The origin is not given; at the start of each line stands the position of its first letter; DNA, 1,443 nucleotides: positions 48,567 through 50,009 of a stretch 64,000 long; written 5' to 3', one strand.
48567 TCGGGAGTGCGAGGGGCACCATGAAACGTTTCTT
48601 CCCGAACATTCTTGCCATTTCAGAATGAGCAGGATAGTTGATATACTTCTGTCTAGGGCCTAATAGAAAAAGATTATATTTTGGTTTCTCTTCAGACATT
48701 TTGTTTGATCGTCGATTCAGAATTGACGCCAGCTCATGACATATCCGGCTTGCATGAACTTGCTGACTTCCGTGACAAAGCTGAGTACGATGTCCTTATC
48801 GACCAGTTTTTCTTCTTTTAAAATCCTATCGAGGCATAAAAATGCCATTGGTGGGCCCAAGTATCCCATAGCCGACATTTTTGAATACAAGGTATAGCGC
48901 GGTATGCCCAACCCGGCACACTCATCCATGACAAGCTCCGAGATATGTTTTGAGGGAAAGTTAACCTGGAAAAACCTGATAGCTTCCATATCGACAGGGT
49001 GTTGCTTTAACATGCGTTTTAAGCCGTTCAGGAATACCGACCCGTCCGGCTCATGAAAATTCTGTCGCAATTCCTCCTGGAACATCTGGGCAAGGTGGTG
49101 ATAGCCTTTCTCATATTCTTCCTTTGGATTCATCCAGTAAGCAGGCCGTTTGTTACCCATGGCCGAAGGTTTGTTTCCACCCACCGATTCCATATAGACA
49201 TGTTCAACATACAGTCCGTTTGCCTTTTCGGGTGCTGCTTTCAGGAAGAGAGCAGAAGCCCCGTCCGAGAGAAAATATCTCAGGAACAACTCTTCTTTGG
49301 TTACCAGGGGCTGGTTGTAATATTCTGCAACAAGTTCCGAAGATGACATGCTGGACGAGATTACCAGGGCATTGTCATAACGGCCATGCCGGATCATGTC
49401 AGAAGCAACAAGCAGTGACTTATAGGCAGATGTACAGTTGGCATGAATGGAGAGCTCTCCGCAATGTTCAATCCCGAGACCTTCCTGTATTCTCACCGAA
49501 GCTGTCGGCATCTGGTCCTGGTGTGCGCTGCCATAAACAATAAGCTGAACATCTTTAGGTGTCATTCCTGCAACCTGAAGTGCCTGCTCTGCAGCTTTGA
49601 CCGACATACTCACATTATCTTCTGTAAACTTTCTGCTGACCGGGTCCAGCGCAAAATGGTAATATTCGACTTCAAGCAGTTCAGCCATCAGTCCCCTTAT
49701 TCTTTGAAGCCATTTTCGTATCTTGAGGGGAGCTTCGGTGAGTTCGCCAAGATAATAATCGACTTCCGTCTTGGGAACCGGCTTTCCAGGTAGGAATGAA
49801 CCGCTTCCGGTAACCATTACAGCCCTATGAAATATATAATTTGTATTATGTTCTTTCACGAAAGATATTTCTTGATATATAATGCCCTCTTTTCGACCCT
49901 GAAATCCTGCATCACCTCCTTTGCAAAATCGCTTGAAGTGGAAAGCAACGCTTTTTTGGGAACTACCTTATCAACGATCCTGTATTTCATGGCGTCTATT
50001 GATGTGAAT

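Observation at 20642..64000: Compact cluster of at least 43 kb: aryl-polyene/flexirubin-type type II PKS-FAS core with an accessory set matching no described subtype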

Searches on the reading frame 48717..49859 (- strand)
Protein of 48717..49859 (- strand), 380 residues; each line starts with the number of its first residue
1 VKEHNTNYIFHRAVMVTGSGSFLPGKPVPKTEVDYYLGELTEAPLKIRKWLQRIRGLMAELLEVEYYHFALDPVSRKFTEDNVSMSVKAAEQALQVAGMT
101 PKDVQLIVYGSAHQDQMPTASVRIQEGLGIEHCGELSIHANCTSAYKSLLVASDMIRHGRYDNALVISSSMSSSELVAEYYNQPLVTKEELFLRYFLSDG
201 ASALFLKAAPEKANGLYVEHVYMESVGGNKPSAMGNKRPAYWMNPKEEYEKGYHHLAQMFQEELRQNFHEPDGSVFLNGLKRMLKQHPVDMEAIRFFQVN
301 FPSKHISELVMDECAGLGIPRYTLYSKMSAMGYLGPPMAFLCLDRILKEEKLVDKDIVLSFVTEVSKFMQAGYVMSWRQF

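Call 5: search_protein_families(library=pfam, proteins=[window:48717-49859:-], max_evalue=0.01)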
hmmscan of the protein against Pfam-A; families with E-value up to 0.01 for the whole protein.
window:48717-49859:- (380 aa): 6 families
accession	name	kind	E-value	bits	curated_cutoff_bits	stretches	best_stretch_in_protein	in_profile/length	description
PF08545.16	ACP_syn_III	-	1e-06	29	24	1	138-214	3-69/80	3-Oxoacyl-[acyl-carrier-protein (ACP)] synthase III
PF07451.17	SpoVAD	-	4.1e-05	22.9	22.1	1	77-174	46-138/329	Stage V sporulation protein AD (SpoVAD)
PF00108.29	Thiolase_N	-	0.00046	20.1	26.4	1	84-175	25-119/260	Thiolase, N-terminal domain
PF00109.32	ketoacyl-synt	-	0.0014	18.7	20.8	0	136-185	168-218/252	Beta-ketoacyl synthase, N-terminal domain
PF00195.25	Chal_sti_synt_N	-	0.0016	18.4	27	1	71-209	88-224/225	Chalcone and stilbene synthases, N-terminal domain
PF10730.14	DUF2521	-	0.0026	18.3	25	1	300-356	42-98/146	Protein of unknown function (DUF2521)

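Call 12: search_protein_families(library=ncbifam, proteins=[window:48717-49859:-], max_evalue=0.001)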
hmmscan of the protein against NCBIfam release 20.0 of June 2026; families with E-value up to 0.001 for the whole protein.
window:48717-49859:- (380 aa): 18 families
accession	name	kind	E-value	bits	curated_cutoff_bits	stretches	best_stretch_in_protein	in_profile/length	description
NF005293.2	PRK06816.1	subfamily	2.1e-31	109.3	450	1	14-371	1-371/378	StlD/DarB family beta-ketosynthase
NF053539.1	resorcinol_DarB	exception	1.2e-23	83.9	550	1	13-369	2-368/377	dialkylresorcinol biosynthesis protein DarB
TIGR00747.1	fabH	subfamily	5.5e-18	65.1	292.1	1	81-213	50-173/322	beta-ketoacyl-ACP synthase III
NF006829.0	PRK09352.1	subfamily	1.6e-17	63.5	249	1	80-229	51-190/322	beta-ketoacyl-ACP synthase 3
NF005541.0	PRK07204.1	equivalog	7.1e-15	55.2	402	1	75-177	43-150/329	beta-ketoacyl-ACP synthase III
NF005308.0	PRK06840.1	equivalog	2.2e-13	49.9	315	1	80-362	51-321/339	3-oxoacyl-ACP synthase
NF005703.0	PRK07515.1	equivalog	3.4e-12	45.9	304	1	83-176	97-190/373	beta-ketoacyl-ACP synthase III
NF006720.0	PRK09258.1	equivalog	3.6e-09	36.4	285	1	84-173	63-154/338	3-oxoacyl-ACP synthase III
NF003274.0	PRK04262.1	equivalog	1.2e-07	31.1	244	1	77-174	46-145/347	hydroxymethylglutaryl-CoA synthase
NF004720.0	PRK06064.1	subfamily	1.3e-05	24.2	420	1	84-167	24-110/389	thiolase domain-containing protein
NF004623.0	PRK05963.1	equivalog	1.5e-05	24.5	437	1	84-177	56-149/328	beta-ketoacyl-ACP synthase III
TIGR01835.1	HMG-CoA-S_prok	equivalog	1.9e-05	23.6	360.35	1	78-173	45-140/382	hydroxymethylglutaryl-CoA synthase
NF004811.0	PRK06158.1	subfamily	3.1e-05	23.1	421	1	81-175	27-118/384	acetyl-CoA acetyltransferase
NF004715.0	PRK06059.1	equivalog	5.8e-05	22.2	424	1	77-170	18-113/399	lipid-transfer protein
TIGR01930.1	AcCoA-C-Actrans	subfamily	7.7e-05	21.8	240.55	1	82-173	21-114/385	acetyl-CoA C-acyltransferase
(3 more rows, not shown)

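Call 37: search_solved_structures(query=window:48717-49859:-, max_evalue=0.001, show_alignments=1)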
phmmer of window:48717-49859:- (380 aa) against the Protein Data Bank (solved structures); distinct sequences matched with E-value up to 0.001: 40.
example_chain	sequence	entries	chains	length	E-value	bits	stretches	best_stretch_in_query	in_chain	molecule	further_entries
5gk0_A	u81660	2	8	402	1.8e-12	50.7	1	14-371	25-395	Ketosynthase StlD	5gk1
5gk2_A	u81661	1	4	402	4.4e-12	49.5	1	14-371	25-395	Ketosynthase StlD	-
5by7_A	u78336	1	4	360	1.3e-11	47.9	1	63-250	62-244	3-oxoacyl-ACP synthase III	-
3il3_A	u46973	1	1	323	3.5e-10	43.2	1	82-224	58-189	3-oxoacyl-[acyl-carrier-protein] synthase 3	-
4v2p_A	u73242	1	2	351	1.4e-08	37.9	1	83-330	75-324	KETOSYNTHASE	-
4ylt_A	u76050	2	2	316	6e-08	35.8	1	82-209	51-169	3-oxoacyl-[acyl-carrier-protein] synthase 3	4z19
4yuc_A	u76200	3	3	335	1.2e-07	34.9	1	80-176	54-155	CorB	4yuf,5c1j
1mzj_A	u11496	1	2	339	5.6e-07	32.7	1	84-171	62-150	Beta-ketoacylsynthase III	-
4ryb_A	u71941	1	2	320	6.9e-07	32.4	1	81-173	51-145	3-oxoacyl-[acyl-carrier-protein] synthase 3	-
4wzu_A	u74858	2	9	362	1e-06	31.8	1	80-173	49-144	3-oxoacyl-[acyl-carrier-protein] synthase 3 protein 2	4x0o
1zow_A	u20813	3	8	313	1.3e-06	31.4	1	80-171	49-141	3-oxoacyl-[acyl-carrier-protein] synthase III | 3-oxoacyl-[acyl-carrier-protein] synthase 3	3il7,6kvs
3h76_A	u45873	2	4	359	1.8e-06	31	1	84-178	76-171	PQS biosynthetic enzyme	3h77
8vd9_A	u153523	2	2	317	4.8e-06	29.6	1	84-174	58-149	Beta-ketoacyl-[acyl-carrier-protein] synthase III 1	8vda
1hn9_A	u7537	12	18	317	5.4e-06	29.4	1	84-171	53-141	BETA-KETOACYL-ACYL CARRIER PROTEIN SYNTHASE III | 3-oxoacyl-[acyl-carrier-protein] synthase III | 3-oxoacyl-[acyl-carrier-protein] synthase 3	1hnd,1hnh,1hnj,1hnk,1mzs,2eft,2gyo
1ebl_A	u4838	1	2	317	5.5e-06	29.4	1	84-171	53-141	BETA-KETOACYL-ACP SYNTHASE III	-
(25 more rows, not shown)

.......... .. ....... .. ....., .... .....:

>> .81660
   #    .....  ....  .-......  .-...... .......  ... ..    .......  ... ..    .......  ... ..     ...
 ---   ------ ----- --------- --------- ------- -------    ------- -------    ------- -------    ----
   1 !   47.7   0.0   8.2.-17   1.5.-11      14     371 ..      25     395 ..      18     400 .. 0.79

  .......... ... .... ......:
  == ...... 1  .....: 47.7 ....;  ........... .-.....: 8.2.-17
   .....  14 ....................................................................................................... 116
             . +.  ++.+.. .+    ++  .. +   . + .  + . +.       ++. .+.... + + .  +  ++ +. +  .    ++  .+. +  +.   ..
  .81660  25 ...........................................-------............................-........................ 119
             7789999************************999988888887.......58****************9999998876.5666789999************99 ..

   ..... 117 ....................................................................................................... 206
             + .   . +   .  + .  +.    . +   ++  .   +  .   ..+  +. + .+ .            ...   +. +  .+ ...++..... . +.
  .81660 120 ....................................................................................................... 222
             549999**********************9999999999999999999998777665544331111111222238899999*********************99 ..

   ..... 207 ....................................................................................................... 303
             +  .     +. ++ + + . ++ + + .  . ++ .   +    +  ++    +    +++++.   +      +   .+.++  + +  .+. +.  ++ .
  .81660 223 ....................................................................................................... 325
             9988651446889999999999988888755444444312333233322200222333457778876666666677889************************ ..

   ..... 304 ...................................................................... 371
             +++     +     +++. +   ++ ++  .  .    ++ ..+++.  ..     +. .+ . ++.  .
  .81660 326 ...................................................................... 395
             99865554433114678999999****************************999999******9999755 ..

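Call 49: find_homologous_proteins(query=window:48717-49859:-, max_evalue=1e-10)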
Query window:48717-49859:- (380 aa): 1184 proteins with E <= 1e-10 among 5046 candidates; the best 120 are listed.
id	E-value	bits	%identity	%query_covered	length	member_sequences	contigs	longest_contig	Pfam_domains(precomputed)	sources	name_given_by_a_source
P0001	2.3e-255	865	100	100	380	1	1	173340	PF08545.17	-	-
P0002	2.1e-219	746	87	100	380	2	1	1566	PF08545.17,PF00195.26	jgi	-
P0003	2.8e-218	743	86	100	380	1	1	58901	PF08545.17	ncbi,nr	ncbi:MAG: ketoacyl-ACP synthase III family protein [Bacteroidetes bacterium]|nr:ketoacyl-ACP synthas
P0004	1.5e-217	740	87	98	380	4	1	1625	PF08545.17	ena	-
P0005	9.6e-216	734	88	96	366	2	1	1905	PF08545.17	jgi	-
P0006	1.1e-215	734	84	100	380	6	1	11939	PF08545.17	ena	-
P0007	1.6e-215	734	84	100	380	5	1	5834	PF08545.17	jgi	-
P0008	1.0e-214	731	85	100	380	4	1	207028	PF08545.17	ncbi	ncbi:MAG: ketoacyl-ACP synthase III family protein [Bacteroidota bacterium]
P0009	1.0e-214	731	83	100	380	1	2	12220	PF08545.17,PF00108.30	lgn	-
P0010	7.2e-213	725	83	100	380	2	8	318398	PF08545.17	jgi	-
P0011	1.9e-211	720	83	100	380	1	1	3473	-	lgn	-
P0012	2.5e-211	720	83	100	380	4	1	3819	PF08545.17,PF00108.30,PF00195.26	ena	-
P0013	3.2e-211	719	83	100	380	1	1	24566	-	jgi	jgi:3-oxoacyl-[acyl-carrier-protein] synthase III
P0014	4.1e-210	716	87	96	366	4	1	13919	PF08545.17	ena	-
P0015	5.0e-207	706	84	97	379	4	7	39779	PF08545.17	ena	-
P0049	4.5e-188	643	74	100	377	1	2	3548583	PF08545.17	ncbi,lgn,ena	-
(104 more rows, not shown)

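Call 51: find_encoding_contigs(protein=P0049, flank=10000, max_places=3)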
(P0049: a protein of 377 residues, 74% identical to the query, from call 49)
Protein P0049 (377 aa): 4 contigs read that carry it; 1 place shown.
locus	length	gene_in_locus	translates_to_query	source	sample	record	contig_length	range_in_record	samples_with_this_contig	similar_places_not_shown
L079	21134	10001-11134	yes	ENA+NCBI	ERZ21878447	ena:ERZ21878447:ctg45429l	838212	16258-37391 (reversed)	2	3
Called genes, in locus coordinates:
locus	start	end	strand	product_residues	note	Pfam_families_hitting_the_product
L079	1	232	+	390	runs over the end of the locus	PF00109:ketoacyl-synt, PF08545:ACP_syn_III (faint), PF02801:Ketoacyl-synt_C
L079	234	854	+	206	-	-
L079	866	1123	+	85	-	PF00550:PP-binding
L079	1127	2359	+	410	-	PF00109:ketoacyl-synt, PF00108:Thiolase_N, PF02801:Ketoacyl-synt_C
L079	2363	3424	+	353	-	PF00109:ketoacyl-synt, PF13723:Ketoacyl-synt_2 (weak)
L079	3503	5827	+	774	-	PF00109:ketoacyl-synt, PF00108:Thiolase_N (weak), PF02801:Ketoacyl-synt_C, PF00109:ketoacyl-synt (weak)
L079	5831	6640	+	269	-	PF01522:Polysacc_deac_1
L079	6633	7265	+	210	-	PF03548:LolA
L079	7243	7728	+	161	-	-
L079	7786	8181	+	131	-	PF07977:FabA (faint), PF22818:ApeI-like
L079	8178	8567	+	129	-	PF20791:Acyl-ACP_TE_C, PF13279:4HBT_2, PF03061:4HBT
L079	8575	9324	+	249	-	PF00378:ECH_1, PF16113:ECH_2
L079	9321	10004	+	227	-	PF00378:ECH_1, PF16113:ECH_2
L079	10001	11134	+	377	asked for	PF08545:ACP_syn_III (weak)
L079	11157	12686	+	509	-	PF02310:B12-binding (weak), PF04055:Radical_SAM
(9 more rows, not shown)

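Call 64: search_protein_representatives(protein=window:48717-49859:-)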
Query: 380 residues. Proteins with E-value up to 0.001 (for the whole library): 687; up to 1e-10: 137; up to 1e-30: 34. The best 150 are listed.
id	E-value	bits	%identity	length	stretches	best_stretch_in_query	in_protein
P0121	2.7e-173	593.0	70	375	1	14-377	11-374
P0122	1.0e-114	400.3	60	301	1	12-301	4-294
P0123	1.2e-105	370.5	48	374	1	14-376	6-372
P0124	4.4e-95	335.7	59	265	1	117-376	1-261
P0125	1.8e-86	307.4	40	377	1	14-376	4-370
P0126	3.6e-79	283.4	41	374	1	11-376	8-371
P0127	3.7e-66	240.5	40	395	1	12-375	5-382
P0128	1.8e-64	235.0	58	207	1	178-377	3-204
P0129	5.6e-64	233.4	59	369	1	12-204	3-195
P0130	1.3e-62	228.8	61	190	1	11-183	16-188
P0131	2.2e-62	228.2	44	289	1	12-297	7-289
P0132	7.0e-62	226.5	39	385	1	14-376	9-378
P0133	7.6e-59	216.5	80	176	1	58-191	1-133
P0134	1.3e-58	215.8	59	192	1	58-232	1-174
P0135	1.5e-53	199.1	42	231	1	151-375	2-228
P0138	2.0e-50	188.8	34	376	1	13-377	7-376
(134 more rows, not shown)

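Call 66: find_encoding_contigs(protein=P0132, flank=10000, max_places=2)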
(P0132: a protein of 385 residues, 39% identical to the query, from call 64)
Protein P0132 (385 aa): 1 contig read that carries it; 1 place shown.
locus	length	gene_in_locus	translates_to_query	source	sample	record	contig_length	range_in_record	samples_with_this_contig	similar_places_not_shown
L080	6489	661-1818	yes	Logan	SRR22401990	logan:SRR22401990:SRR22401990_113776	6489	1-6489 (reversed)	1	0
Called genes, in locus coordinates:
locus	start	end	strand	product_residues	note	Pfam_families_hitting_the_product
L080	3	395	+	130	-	?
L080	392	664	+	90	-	PF00550:PP-binding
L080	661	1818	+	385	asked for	PF08545:ACP_syn_III (weak)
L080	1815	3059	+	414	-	PF03109:ABC1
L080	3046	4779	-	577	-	-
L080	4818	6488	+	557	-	?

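Call 68: find_encoding_contigs(protein=P0125, flank=10000, max_places=2)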
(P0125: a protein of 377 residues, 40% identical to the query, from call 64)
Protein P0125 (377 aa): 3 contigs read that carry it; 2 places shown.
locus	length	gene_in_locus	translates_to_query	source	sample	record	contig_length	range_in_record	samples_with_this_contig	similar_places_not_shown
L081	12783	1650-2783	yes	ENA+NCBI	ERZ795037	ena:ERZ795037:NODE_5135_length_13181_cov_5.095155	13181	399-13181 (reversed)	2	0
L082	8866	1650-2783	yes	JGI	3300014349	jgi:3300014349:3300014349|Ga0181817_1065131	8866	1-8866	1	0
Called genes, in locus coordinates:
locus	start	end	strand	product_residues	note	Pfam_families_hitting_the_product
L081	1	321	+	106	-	?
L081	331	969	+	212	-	-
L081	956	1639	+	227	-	PF00378:ECH_1, PF16113:ECH_2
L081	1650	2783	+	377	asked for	PF08545:ACP_syn_III (weak)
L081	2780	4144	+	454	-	PF02310:B12-binding, PF04055:Radical_SAM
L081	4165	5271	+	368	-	PF02737:3HCDH_N, PF00725:3HCDH (faint)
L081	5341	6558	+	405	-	PF00109:ketoacyl-synt, PF08545:ACP_syn_III (faint), PF02801:Ketoacyl-synt_C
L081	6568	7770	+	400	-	PF00201:UDPGT (weak)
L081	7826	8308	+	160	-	PF12724:Flavodoxin_5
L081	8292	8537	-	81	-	-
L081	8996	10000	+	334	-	PF01073:3Beta_HSD, PF01370:Epimerase, PF02719:Polysacc_synt_2, PF04321:RmlD_sub_bind, PF07993:NAD_binding_4, PF13460:NAD_binding_10 (weak), PF16363:GDP_Man_Dehyd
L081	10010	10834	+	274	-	PF00483:NTP_transferase, PF12804:NTP_transf_3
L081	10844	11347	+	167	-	-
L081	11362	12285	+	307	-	PF01073:3Beta_HSD, PF01370:Epimerase, PF04321:RmlD_sub_bind, PF07993:NAD_binding_4, PF16363:GDP_Man_Dehyd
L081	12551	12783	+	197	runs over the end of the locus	-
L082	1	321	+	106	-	?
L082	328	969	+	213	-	-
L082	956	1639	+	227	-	PF00378:ECH_1, PF16113:ECH_2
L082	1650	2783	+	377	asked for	PF08545:ACP_syn_III (weak)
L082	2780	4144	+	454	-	PF02310:B12-binding, PF04055:Radical_SAM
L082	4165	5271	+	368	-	PF02737:3HCDH_N, PF00725:3HCDH (faint)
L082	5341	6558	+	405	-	PF00109:ketoacyl-synt, PF08545:ACP_syn_III (faint), PF02801:Ketoacyl-synt_C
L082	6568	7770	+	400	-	PF00201:UDPGT (weak)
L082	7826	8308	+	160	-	PF12724:Flavodoxin_5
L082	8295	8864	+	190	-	?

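Call 69: find_encoding_contigs(protein=P0126, flank=10000, max_places=2)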
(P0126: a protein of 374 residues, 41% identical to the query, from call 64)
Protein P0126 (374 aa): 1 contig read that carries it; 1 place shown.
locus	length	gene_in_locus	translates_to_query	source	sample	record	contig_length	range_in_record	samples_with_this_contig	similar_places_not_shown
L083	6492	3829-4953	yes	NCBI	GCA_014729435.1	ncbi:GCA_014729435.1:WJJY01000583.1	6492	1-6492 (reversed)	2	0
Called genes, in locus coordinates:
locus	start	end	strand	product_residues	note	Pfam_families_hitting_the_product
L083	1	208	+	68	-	PF01208:URO-D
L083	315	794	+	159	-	PF03061:4HBT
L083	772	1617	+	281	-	PF05096:Glu_cyclase_2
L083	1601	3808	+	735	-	PF22019:GlgB_N, PF02922:CBM_48, PF00128:Alpha-amylase, PF02806:Alpha-amylase_C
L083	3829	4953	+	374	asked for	PF07451:SpoVAD, PF08545:ACP_syn_III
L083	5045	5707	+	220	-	PF00005:ABC_tran, PF02463:SMC_N (faint), PF13304:AAA_21 (faint)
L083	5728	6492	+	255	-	PF12704:MacB_PCD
